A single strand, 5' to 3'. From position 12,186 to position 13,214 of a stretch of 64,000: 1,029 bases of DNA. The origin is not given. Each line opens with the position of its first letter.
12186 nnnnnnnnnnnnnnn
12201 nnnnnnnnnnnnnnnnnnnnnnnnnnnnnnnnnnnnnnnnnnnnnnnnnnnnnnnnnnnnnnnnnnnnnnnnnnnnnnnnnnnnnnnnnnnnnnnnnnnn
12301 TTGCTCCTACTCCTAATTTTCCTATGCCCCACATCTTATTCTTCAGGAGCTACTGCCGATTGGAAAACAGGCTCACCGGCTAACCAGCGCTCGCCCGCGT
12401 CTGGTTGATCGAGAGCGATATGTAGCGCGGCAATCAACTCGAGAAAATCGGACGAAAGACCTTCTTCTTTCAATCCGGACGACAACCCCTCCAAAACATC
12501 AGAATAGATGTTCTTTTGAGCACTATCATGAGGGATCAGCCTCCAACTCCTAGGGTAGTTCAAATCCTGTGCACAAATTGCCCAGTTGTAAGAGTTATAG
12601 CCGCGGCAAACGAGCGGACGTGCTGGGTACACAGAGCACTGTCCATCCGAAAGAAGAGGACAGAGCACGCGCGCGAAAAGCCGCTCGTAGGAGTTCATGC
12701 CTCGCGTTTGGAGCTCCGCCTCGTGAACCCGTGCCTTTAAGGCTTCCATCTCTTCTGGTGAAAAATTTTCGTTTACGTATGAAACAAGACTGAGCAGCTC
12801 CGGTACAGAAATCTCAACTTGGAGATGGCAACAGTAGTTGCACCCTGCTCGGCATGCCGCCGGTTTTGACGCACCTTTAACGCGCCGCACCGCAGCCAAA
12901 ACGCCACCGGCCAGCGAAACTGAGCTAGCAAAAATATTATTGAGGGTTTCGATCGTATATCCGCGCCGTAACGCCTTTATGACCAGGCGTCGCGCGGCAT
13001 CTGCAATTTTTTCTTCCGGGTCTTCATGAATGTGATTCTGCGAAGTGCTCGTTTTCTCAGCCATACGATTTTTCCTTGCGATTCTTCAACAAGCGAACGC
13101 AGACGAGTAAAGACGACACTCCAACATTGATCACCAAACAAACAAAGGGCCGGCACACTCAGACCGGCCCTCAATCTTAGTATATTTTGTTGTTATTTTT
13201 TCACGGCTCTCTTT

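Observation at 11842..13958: AT-rich four-gene cassette: PqqD-like RRE protein, Tat-signal polycationic repeat peptide, YkgJ/FliB-family Cys-cluster protein and an RHH-tailed protein (candidate undescribed peptide modification/export system)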

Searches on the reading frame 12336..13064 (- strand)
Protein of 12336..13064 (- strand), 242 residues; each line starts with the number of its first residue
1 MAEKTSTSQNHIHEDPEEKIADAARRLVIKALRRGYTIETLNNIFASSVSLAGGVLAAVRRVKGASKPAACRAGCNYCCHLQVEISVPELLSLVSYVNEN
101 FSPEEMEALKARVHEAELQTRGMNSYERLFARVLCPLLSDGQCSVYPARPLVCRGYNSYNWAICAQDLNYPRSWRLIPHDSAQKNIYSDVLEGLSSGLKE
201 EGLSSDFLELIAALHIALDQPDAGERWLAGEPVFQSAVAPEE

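Call 3: search_protein_families(library=pfam, proteins=[window:12336-13064:-], max_evalue=1)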
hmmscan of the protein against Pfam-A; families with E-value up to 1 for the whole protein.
window:12336-13064:- (242 aa): 1 family
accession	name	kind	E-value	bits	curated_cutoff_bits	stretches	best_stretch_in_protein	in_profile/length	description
PF03692.20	CxxCxxCC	-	9.6e-07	29.9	23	1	70-158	1-71/85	Putative zinc- or iron-chelating domain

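Call 4: search_protein_families(library=ncbifam, proteins=[window:12336-13064:-], max_evalue=1)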
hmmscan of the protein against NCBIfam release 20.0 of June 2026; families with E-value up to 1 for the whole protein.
window:12336-13064:- (242 aa): 0 families

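Call 6: find_homologous_proteins(query=window:12336-13064:-)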
Query window:12336-13064:- (242 aa): 70 proteins with E <= 0.001 among 3959 candidates.
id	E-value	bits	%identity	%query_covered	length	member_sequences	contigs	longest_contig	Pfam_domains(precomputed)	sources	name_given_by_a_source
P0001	3.2e-158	542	100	100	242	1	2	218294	PF03692.21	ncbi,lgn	-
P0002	4.4e-158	542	100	100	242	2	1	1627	PF03692.21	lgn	-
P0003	2.6e-140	483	89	100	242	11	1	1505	PF03692.21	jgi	-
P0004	8.2e-134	462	86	100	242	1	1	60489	PF03692.21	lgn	-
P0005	5.4e-131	453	83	100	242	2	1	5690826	PF03692.21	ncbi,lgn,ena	-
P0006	3.5e-129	447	83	100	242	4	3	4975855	PF03692.21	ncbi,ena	-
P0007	4.1e-129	447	82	100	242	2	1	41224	PF03692.21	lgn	-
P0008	2.1e-124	431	80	100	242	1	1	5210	PF03692.21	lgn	-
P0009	1.1e-123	429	80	100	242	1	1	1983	PF03692.21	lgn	-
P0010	3.7e-115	401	74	100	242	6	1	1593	PF03692.21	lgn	-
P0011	1.9e-110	386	71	99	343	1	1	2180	PF03692.21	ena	-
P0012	1.3e-104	367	66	100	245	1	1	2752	PF03692.21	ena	-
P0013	1.0e-103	364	67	100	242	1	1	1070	PF03692.21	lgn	-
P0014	2.7e-102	359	68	100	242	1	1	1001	PF03692.21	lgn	-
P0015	4.2e-99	349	63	100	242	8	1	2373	PF03692.21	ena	-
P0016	6.6e-97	341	64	97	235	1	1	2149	PF03692.21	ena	-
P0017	8.2e-97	341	62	100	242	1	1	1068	PF03692.21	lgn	-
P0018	2.7e-91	323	59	95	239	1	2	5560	PF03692.21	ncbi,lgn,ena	-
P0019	1.3e-87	311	58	100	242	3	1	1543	PF03692.21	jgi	jgi:Fe-S-cluster containining protein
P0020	1.4e-82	295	55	92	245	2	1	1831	PF03692.21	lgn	-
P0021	1.9e-74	268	52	100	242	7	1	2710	PF03692.21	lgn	-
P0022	1.7e-42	163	39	89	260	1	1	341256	PF03692.21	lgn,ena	-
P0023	1.1e-37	148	43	71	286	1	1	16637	PF03692.21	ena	-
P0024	1.6e-37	147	38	90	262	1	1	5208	PF03692.21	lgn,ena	-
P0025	5.7e-37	145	38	90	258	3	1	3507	PF03692.21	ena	-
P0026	5.3e-36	142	37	90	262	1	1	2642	PF03692.21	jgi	jgi:Fe-S-cluster containining protein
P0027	2.4e-35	140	38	90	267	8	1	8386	PF03692.21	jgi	jgi:Fe-S-cluster containining protein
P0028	1.3e-34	138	39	90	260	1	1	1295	PF03692.21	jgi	jgi:Fe-S-cluster containining protein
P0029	3.2e-34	136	42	69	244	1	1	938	PF03692.21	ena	-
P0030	2.0e-33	134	43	71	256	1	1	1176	PF03692.21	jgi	jgi:Fe-S-cluster containining protein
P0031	1.9e-32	131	43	69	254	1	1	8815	PF03692.21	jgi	jgi:Fe-S-cluster containining protein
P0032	3.4e-32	130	39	70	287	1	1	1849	PF03692.21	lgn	-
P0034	8.3e-32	128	40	70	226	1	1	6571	PF03692.21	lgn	-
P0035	1.8e-31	127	34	91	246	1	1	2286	PF03692.21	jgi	jgi:Fe-S-cluster containining protein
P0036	2.5e-31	127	36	81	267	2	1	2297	PF03692.21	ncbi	-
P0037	2.7e-29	120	33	91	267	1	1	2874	PF03692.21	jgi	jgi:Fe-S-cluster containining protein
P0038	2.1e-28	117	34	91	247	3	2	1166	PF03692.21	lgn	-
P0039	1.9e-27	114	33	93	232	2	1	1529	PF03692.21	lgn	-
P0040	4.7e-27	113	35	90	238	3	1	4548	PF03692.21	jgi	jgi:Fe-S-cluster containining protein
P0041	4.8e-27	113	34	89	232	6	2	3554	PF03692.21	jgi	jgi:Fe-S-cluster containining protein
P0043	6.3e-25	106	36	69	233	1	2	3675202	-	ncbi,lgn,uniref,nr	ncbi:YkgJ family cysteine cluster protein [Wenzhouxiangella marina]|uniref:Uncharacterized protein n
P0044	1.0e-24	105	40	55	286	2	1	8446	PF03692.21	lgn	-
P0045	1.5e-24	105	39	69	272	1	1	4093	PF03692.21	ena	-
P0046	1.7e-24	105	36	74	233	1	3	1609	PF03692.21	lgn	-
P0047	3.0e-24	104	35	71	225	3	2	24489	PF03692.21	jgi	jgi:Fe-S-cluster containining protein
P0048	7.9e-24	102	32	83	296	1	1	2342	PF03692.21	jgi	jgi:Fe-S-cluster containining protein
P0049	9.1e-24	102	38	68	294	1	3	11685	PF03692.21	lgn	-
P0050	1.0e-23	102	32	83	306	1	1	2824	PF03692.21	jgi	jgi:hypothetical protein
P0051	1.9e-23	101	33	85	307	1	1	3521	PF03692.21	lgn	-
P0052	2.0e-23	101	33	87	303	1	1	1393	PF03692.21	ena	-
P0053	3.2e-23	100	35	78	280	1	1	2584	PF03692.21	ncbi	-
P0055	5.3e-22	96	34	82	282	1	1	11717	PF03692.21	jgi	jgi:Fe-S-cluster containining protein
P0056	6.1e-21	93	36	70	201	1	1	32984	PF03692.21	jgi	jgi:hypothetical protein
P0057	8.2e-21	92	32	88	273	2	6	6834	PF03692.21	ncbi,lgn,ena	-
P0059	3.3e-20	90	37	51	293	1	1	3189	PF03692.21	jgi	jgi:Fe-S-cluster containining protein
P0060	6.4e-20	90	31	71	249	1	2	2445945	PF03692.21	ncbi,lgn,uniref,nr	ncbi:YkgJ family cysteine cluster protein [Rariglobus hedericola]|uniref:YkgJ family cysteine cluste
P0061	5.3e-19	87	31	71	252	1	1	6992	PF03692.21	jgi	jgi:hypothetical protein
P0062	6.2e-19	86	31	86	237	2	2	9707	PF03692.21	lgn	-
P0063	3.4e-17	81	42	60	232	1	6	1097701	PF03692.21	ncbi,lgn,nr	ncbi:MAG: YkgJ family cysteine cluster protein [Chthonomonas sp.]|nr:YkgJ family cysteine cluster pr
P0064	5.5e-17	80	31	67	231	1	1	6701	PF03692.21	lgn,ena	-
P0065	5.4e-16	77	32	68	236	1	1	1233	PF03692.21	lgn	-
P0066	9.7e-13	66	34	73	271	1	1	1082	PF03692.21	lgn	-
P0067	1.1e-12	66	31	71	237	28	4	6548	PF03692.21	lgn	-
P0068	1.5e-11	62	35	67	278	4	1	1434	PF03692.21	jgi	jgi:Fe-S-cluster containining protein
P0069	2.3e-8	52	31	61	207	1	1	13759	PF03692.21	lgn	-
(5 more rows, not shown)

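Call 7: find_encoding_contigs(protein=P0005, flank=6000, max_places=3)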
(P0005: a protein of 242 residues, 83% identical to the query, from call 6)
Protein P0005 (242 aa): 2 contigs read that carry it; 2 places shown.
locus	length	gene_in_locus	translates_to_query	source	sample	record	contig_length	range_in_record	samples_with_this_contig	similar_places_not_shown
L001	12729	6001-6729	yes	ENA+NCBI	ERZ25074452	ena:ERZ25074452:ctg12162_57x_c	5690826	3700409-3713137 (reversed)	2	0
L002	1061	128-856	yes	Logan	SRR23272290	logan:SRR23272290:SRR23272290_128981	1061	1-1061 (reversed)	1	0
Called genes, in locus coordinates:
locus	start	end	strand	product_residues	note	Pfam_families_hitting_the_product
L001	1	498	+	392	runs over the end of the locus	PF02746:MR_MLE_N, PF13378:MR_MLE_C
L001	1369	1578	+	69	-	PF01124:MAPEG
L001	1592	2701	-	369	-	PF13360:PQQ_2 (faint), PF14269:Arylsulfotran_2, PF05935:Arylsulfotrans (weak)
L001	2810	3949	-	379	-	PF02771:Acyl-CoA_dh_N, PF02770:Acyl-CoA_dh_M, PF00441:Acyl-CoA_dh_1, PF08028:Acyl-CoA_dh_2, PF22924:ACOX_C_alpha1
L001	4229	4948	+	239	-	-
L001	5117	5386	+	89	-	PF05402:PqqD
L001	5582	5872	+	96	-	PF02095:Extensin_1 (weak)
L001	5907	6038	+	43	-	-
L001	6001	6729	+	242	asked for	PF03692:CxxCxxCC (weak)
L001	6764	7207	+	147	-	-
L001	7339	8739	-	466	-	PF07287:AtuA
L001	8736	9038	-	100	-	PF14330:DUF4387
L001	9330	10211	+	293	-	PF14305:ATPgrasp_TupA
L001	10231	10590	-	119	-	PF21006:NHase_beta_N (weak)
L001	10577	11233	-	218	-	PF21006:NHase_beta_N, PF02211:NHase_beta_C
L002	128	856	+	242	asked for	PF03692:CxxCxxCC (weak)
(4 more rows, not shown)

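Call 8: find_encoding_contigs(protein=P0022, flank=6000, max_places=3)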
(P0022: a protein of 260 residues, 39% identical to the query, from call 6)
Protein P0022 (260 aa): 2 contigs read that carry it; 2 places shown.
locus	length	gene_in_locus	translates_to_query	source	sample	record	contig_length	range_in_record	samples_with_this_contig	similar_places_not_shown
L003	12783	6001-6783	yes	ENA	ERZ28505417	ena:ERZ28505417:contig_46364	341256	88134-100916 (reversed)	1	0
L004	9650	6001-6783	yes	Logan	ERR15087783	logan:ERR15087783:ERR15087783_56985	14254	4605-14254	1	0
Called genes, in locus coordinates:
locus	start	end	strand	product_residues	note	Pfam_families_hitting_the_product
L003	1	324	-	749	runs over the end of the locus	PF23357:DUF7088 (weak)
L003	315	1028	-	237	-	PF01061:ABC2_membrane (weak), PF12730:ABC2_membrane_4, PF12679:ABC2_membrane_2, PF12698:ABC2_membrane_3, PF13346:ABC2_membrane_5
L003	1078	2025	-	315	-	PF00005:ABC_tran, PF13304:AAA_21 (faint)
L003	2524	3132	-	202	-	PF04011:LemA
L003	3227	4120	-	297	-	PF04536:TPM_phosphatase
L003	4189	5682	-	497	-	PF04389:Peptidase_M28, PF01546:Peptidase_M20 (weak)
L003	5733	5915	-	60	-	PF14255:Zn_ribbon_21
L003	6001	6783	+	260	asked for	PF03692:CxxCxxCC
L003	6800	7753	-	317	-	PF24016:DUF7330 (faint), PF13349:DUF4097 (weak)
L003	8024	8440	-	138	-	PF16320:Ribosomal_L12_N, PF00542:Ribosomal_L12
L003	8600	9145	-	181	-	PF00466:Ribosomal_L10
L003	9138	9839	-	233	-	PF00687:Ribosomal_L1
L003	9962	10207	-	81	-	-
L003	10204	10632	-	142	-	PF03946:Ribosomal_L11_N, PF00298:Ribosomal_L11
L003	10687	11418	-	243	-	PF02357:NusG, PF00467:KOW (weak)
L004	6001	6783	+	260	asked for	PF03692:CxxCxxCC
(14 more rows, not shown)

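Call 9: find_encoding_contigs(protein=P0043, flank=6000, max_places=3)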
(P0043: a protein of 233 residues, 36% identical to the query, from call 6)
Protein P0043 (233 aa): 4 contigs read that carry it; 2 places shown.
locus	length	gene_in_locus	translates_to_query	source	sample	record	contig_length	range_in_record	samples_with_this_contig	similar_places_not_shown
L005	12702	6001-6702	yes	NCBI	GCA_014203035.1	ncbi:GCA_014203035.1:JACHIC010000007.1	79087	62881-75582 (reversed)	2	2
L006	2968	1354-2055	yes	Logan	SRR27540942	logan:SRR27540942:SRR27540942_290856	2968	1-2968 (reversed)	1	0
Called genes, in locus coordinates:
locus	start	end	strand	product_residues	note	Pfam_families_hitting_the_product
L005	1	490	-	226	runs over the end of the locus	PF01027:Bax1-I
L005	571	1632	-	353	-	PF01266:DAO, PF07992:Pyr_redox_2 (weak)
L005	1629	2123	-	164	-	PF01252:Peptidase_A8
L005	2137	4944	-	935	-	PF00133:tRNA-synt_1, PF09334:tRNA-synt_1g, PF13603:tRNA-synt_1_2, PF01406:tRNA-synt_1e, PF01921:tRNA-synt_1f (weak), PF09334:tRNA-synt_1g (weak), PF08264:Anticodon_1, PF06827:zf-FPG_IleRS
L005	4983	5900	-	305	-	PF06574:FAD_syn, PF01687:Flavokinase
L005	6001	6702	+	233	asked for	-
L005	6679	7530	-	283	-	-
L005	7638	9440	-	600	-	PF10605:3HBOH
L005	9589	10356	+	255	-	PF00106:adh_short, PF08659:KR, PF13561:adh_short_C2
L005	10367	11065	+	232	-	PF00072:Response_reg, PF08281:Sigma70_r4_2, PF00196:GerE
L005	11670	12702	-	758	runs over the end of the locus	PF05048:NosD (weak), PF13229:Beta_helix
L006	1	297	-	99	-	?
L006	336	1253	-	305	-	PF06574:FAD_syn, PF01687:Flavokinase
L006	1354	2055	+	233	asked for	-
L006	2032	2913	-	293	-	-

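Call 10: find_encoding_contigs(protein=P0001, flank=3000, max_places=2)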
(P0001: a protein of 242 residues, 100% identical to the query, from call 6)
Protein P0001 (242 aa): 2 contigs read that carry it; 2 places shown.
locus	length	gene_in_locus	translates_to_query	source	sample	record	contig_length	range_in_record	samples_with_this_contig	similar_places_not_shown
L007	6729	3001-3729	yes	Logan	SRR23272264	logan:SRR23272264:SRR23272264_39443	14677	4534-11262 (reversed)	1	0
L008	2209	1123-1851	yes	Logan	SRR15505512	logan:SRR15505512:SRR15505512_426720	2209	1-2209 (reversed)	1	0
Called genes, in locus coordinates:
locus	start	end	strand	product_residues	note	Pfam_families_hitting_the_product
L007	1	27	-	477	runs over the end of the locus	PF00330:Aconitase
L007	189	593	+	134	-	PF00903:Glyoxalase, PF13669:Glyoxalase_4, PF18029:Glyoxalase_6 (weak)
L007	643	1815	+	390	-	PF01546:Peptidase_M20, PF07687:M20_dimer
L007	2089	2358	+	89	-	PF05402:PqqD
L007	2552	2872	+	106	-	-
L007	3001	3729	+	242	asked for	PF03692:CxxCxxCC (weak)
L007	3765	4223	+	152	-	-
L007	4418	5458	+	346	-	-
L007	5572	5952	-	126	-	PF01042:Ribonuc_L-PSP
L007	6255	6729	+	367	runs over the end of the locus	PF00465:Fe-ADH, PF13685:Fe-ADH_2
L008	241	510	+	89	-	PF05402:PqqD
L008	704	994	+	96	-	-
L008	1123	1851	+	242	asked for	PF03692:CxxCxxCC (weak)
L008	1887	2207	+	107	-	?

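Call 11: find_related_loci(query=window:12336-13064:-, collection=genome_contigs, flank=6000)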
Query window:12336-13064:- (242 aa) in genome_contigs; peptide patterns used: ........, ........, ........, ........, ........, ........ (x = any residue, [..] = any of these).
111 stretches matched a pattern; 8 encode a relative of the query (tblastn E <= 1e-3); 8 distinct loci.
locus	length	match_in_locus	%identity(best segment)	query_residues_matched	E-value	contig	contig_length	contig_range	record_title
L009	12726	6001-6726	83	1-242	7e-138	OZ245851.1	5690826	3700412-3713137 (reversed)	MAG: Alphaproteobacteria bacterium isolate f9579e00-a57b-4436-9f3a-59dce60a56f0 genome assembly, chromosome: 1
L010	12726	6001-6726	83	1-242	3e-136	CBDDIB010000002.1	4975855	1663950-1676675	MAG: Alphaproteobacteria bacterium isolate 7448a1ac-87b9-4237-a118-df8c98a982b6 genome assembly, contig: contig_2, whole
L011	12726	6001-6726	82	1-242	2e-135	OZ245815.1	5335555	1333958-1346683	MAG: Alphaproteobacteria bacterium isolate 7f0d7cf2-30dd-46ca-8880-9cb867015a81 genome assembly, chromosome: 1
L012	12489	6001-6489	38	65-230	1e-27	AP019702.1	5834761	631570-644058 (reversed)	Stella vacuolata ATCC 43931 DNA, complete genome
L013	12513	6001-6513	39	66-239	5e-27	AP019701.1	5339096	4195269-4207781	Stella sp. ATCC 35155 DNA, complete genome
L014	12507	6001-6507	37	68-239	4e-25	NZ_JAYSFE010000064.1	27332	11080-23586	MAG: Stella sp. isolate ZZ2_ZZA25_bin.15 NODE_1215_length_27332_cov_14.192397, whole genome shotgun sequence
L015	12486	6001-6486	36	70-234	1e-24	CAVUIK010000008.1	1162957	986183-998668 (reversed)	MAG: uncultured Alphaproteobacteria bacterium isolate MFD04651.bin.1.48 genome assembly, contig: contig_3008, whole geno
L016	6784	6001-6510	36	67-239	6e-22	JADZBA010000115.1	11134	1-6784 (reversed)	MAG: Alphaproteobacteria bacterium isolate SJ646 c_000000144834, whole genome shotgun sequence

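Call 22: find_encoding_contigs(protein=P0018, flank=5000, max_places=3)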
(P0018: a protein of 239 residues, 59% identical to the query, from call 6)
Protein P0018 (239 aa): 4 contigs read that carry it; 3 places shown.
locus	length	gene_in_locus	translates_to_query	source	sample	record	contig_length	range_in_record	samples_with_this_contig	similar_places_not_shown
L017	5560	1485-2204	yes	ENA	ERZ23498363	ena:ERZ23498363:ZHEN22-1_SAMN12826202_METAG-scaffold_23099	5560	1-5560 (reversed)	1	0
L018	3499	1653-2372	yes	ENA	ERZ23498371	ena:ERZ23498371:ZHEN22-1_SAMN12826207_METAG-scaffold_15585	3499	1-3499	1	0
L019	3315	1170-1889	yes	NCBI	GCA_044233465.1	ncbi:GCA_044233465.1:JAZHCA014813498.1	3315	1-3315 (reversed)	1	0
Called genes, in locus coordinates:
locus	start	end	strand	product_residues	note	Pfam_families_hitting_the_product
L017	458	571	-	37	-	-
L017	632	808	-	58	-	-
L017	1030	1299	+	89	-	-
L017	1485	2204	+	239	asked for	PF03692:CxxCxxCC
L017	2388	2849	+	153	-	-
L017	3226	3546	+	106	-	PF03466:LysR_substrate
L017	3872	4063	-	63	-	-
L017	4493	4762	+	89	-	-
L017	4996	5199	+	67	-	-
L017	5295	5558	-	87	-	?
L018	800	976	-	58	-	-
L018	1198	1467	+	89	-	-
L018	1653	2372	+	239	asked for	PF03692:CxxCxxCC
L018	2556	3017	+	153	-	-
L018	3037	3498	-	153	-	?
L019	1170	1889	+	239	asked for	PF03692:CxxCxxCC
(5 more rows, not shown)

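Call 34: search_solved_structures(query=A1, max_evalue=1)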
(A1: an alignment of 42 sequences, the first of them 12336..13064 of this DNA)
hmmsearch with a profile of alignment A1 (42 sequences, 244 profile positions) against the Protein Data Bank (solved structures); distinct sequences matched with E-value up to 1: 1.
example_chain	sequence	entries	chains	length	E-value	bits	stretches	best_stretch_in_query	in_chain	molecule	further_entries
6z0l_A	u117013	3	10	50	0.78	12.3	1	96-125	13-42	Positive Strand | 'Positive' Strand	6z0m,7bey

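Call 40: find_encoding_contigs(protein=P0021, flank=3000, max_places=2)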
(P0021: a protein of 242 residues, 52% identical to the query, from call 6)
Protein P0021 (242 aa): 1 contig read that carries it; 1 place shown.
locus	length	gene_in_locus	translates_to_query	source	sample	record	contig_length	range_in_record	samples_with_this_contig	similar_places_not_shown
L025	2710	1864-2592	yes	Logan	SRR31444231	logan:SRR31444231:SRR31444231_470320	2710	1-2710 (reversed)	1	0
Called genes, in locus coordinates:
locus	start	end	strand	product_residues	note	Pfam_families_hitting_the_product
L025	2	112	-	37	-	?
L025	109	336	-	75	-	-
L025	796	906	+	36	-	-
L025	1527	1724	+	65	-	-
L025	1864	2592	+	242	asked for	PF03692:CxxCxxCC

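Call 41: find_encoding_contigs(protein=P0015, flank=3000, max_places=2)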
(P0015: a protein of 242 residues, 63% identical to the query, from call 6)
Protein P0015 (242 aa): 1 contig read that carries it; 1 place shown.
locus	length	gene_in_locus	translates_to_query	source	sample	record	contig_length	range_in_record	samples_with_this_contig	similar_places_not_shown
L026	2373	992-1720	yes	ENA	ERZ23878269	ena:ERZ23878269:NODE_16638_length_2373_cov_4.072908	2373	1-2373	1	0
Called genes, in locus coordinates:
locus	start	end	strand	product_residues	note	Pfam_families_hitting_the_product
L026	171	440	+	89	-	PF05402:PqqD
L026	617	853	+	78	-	-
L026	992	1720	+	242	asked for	PF03692:CxxCxxCC (weak)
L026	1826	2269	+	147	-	-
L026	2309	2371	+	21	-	?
